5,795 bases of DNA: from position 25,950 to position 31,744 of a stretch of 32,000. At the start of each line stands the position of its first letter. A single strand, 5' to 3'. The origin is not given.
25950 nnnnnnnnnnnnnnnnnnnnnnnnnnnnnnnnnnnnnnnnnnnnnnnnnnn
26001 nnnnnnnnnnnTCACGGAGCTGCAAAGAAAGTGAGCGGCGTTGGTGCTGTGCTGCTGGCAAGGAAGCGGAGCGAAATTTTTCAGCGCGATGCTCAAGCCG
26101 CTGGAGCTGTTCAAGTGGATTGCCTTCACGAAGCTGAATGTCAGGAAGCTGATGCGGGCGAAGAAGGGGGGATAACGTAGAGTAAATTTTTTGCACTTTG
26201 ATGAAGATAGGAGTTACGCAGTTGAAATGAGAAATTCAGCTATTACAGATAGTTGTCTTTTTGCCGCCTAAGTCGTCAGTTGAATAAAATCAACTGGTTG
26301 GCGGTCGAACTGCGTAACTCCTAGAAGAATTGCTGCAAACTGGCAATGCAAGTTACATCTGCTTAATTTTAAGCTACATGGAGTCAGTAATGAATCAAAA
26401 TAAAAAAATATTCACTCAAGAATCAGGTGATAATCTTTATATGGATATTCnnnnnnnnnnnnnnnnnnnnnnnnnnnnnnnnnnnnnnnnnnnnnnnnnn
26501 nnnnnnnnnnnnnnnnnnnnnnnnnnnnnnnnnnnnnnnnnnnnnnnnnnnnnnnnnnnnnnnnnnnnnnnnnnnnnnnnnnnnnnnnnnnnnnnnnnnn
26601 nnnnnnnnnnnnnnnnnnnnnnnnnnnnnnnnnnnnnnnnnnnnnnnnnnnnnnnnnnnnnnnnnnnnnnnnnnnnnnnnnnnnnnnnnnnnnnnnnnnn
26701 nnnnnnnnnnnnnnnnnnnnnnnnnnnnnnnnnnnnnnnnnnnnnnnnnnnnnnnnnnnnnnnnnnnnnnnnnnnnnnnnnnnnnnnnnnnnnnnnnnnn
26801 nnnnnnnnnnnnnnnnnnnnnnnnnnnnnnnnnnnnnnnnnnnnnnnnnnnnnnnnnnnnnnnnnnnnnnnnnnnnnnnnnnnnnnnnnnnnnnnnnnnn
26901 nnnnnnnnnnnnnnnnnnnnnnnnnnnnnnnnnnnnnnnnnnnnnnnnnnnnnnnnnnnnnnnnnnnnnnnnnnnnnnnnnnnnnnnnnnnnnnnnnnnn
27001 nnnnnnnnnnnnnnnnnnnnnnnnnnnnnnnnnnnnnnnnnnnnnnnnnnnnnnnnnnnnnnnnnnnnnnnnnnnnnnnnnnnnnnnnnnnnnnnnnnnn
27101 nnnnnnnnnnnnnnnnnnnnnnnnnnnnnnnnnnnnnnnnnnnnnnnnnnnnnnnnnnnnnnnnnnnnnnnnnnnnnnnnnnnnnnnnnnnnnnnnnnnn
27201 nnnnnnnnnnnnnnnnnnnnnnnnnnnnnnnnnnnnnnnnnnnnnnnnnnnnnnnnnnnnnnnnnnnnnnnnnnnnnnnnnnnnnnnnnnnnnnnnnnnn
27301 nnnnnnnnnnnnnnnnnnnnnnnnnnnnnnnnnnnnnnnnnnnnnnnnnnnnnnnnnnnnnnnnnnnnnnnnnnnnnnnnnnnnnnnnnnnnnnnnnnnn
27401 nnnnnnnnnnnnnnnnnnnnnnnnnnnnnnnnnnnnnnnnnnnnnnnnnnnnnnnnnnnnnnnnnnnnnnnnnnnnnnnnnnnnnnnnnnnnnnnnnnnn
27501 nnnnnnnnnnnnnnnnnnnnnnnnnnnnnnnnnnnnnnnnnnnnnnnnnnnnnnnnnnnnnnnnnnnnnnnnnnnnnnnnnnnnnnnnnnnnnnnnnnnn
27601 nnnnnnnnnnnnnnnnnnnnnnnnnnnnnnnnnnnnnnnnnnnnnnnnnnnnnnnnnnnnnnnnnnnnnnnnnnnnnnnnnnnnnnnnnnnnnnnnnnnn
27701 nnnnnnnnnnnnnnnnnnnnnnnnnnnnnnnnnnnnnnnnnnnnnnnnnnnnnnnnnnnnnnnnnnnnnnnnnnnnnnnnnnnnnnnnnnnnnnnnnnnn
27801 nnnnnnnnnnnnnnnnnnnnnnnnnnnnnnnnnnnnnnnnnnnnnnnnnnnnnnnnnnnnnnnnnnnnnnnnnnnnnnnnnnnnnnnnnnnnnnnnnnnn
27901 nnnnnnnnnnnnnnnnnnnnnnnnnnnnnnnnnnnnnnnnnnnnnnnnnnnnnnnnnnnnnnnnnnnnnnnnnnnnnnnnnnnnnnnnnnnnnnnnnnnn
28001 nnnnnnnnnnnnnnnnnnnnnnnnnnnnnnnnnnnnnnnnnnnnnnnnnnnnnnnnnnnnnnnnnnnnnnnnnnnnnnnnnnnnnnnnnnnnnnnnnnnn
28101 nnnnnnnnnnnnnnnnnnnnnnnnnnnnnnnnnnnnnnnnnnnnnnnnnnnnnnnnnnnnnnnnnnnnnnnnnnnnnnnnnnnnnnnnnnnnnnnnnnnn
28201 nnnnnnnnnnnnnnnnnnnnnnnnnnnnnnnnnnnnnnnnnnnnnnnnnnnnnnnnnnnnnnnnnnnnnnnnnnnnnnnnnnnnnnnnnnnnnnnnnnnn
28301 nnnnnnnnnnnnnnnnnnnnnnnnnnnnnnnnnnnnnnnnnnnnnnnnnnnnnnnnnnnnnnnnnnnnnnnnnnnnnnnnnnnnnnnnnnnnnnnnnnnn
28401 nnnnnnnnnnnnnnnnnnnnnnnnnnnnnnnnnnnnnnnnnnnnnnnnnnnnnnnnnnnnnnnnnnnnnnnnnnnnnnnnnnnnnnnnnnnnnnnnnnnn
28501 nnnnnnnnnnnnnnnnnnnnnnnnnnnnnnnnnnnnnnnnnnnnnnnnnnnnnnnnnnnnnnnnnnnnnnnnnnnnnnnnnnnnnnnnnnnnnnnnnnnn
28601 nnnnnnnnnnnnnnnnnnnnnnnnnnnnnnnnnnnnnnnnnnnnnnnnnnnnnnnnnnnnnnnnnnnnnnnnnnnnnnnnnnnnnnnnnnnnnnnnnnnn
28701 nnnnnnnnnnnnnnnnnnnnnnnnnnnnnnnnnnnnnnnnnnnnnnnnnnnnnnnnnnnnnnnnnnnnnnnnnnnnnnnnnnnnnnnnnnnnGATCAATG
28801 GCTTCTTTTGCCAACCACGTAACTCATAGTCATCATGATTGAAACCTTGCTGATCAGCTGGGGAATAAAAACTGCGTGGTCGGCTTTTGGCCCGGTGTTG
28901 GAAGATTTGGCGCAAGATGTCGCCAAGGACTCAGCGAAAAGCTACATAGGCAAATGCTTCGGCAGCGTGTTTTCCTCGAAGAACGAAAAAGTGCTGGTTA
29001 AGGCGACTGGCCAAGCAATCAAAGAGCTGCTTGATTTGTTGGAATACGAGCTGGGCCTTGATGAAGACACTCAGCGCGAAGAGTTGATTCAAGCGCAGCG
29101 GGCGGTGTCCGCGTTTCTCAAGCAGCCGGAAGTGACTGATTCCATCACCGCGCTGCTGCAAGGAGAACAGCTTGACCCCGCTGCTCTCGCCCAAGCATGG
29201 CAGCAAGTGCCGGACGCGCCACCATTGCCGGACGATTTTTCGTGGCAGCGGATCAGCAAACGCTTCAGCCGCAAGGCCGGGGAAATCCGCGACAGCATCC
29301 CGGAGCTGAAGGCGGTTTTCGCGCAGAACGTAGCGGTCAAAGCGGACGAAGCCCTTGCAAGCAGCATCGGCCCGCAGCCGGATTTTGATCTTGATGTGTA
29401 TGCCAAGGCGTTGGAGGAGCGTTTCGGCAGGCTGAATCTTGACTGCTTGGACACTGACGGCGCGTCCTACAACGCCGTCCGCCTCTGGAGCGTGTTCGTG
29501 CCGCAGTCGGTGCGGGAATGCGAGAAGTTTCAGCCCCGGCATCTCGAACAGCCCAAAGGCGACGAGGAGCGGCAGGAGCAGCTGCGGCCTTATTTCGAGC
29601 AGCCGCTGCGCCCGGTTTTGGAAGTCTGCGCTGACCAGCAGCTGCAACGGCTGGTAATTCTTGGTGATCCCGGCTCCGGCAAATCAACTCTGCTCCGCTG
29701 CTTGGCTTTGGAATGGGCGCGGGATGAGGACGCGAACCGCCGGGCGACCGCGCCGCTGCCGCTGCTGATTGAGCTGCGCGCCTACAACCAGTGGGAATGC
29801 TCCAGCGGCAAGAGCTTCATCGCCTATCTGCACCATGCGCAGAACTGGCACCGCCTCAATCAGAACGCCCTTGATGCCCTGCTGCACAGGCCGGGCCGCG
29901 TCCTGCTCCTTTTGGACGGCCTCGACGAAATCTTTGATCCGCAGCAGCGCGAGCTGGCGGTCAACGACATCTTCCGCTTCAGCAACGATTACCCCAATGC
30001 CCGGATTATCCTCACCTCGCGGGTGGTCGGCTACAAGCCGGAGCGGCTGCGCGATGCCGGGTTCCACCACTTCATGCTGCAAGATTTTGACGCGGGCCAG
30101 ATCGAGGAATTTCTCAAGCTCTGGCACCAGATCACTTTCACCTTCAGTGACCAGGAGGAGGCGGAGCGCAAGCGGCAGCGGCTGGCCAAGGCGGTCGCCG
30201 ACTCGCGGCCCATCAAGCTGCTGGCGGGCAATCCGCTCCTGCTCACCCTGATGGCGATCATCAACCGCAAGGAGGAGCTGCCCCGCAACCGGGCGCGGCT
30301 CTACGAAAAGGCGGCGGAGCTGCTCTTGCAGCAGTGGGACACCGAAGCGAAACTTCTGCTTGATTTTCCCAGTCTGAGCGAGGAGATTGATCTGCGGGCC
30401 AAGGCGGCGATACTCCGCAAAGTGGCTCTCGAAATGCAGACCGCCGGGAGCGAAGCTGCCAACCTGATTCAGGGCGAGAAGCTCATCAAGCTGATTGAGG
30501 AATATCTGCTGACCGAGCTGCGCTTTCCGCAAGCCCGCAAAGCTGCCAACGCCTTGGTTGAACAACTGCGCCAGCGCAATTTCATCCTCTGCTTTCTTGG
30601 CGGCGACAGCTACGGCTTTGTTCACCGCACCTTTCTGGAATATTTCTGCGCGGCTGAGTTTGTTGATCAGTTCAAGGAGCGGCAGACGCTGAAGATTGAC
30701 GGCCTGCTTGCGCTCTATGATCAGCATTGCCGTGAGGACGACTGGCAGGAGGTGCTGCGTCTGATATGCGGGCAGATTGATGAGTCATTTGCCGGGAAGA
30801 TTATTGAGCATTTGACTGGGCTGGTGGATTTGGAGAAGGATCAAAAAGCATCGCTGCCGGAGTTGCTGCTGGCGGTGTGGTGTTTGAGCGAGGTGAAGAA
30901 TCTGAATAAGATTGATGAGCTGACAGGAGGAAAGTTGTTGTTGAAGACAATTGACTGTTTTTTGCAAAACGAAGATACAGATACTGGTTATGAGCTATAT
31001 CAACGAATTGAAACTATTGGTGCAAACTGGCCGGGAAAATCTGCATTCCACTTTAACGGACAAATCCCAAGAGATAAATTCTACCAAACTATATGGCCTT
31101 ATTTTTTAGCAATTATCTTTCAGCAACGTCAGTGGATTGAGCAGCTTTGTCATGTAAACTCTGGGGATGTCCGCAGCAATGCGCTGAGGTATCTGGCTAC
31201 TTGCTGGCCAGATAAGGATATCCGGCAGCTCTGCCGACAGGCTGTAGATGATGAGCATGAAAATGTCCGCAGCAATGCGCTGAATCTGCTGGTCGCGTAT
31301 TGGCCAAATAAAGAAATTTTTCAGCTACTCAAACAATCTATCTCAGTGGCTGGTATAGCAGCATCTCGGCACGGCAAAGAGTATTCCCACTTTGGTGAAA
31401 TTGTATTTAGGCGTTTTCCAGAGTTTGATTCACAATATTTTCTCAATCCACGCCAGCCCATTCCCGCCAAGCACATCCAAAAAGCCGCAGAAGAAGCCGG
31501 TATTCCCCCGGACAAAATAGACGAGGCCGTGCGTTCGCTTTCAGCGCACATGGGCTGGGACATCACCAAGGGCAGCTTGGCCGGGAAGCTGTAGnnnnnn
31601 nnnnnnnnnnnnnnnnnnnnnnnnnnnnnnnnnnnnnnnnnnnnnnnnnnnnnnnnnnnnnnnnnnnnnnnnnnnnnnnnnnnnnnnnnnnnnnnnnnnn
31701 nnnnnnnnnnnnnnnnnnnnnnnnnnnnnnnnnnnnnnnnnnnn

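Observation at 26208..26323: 116-bp element with 16-bp perfect terminal inverted repeats, present twice, TA-flanked, with structure-preserving substitutions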

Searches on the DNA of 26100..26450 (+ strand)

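Call 7: search_dna_similar(query=window:26208-26323:+, collection=ecoli_genomes, mode=distant, max_rows=10)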
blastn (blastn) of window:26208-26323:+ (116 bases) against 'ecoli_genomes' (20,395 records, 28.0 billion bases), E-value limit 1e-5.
No match.

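Call 8: search_dna_similar(query=window:26208-26323:+, collection=plasmids, mode=distant, max_rows=30)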
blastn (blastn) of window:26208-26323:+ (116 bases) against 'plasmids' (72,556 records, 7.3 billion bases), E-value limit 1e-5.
No match.

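Call 78: search_rna_families(source=window, start=26100, end=26450, threshold=evalue, max_evalue=1)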
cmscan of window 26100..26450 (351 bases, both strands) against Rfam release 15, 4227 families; matches with E-value up to 1: 0.
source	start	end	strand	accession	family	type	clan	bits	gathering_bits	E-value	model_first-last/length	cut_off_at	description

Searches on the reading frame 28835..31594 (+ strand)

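Call 11: search_protein_families(library=pfam, proteins=[window:28835-31594:+])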
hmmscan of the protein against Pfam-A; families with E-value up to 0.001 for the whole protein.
window:28835-31594:+ (919 aa): 9 families
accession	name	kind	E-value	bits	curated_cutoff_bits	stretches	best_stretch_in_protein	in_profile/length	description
PF22734.1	NNH2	-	2e-42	145.4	27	1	25-207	1-181/181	NACHT N-terminal Helical domain 2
PF05729.18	NACHT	-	1.3e-17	64.6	26.7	1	272-431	2-164/167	NACHT domain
PF24883.2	NPHP3_N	-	8.9e-07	29.7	24.8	0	335-396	106-164/164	Nephrocystin 3, N-terminal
PF13646.12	HEAT_2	-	2.5e-05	24.9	27.7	1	768-822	5-58/88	HEAT repeats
PF20720.3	nSTAND3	-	0.00016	21.9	27.2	1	271-298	18-45/155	Novel STAND NTPase 3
PF13401.12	AAA_22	-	0.00022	22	27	0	273-385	8-110/130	AAA domain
PF13191.12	AAA_16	-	0.00031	21.7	32.6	1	258-371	12-149/167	AAA ATPase domain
PF16813.11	Cas_St_Csn2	-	0.00059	19.5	28.8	0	348-401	187-240/343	CRISPR-associated protein Csn2 subfamily St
PF00005.33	ABC_tran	-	0.00098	20.2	25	0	271-298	12-39/137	ABC transporter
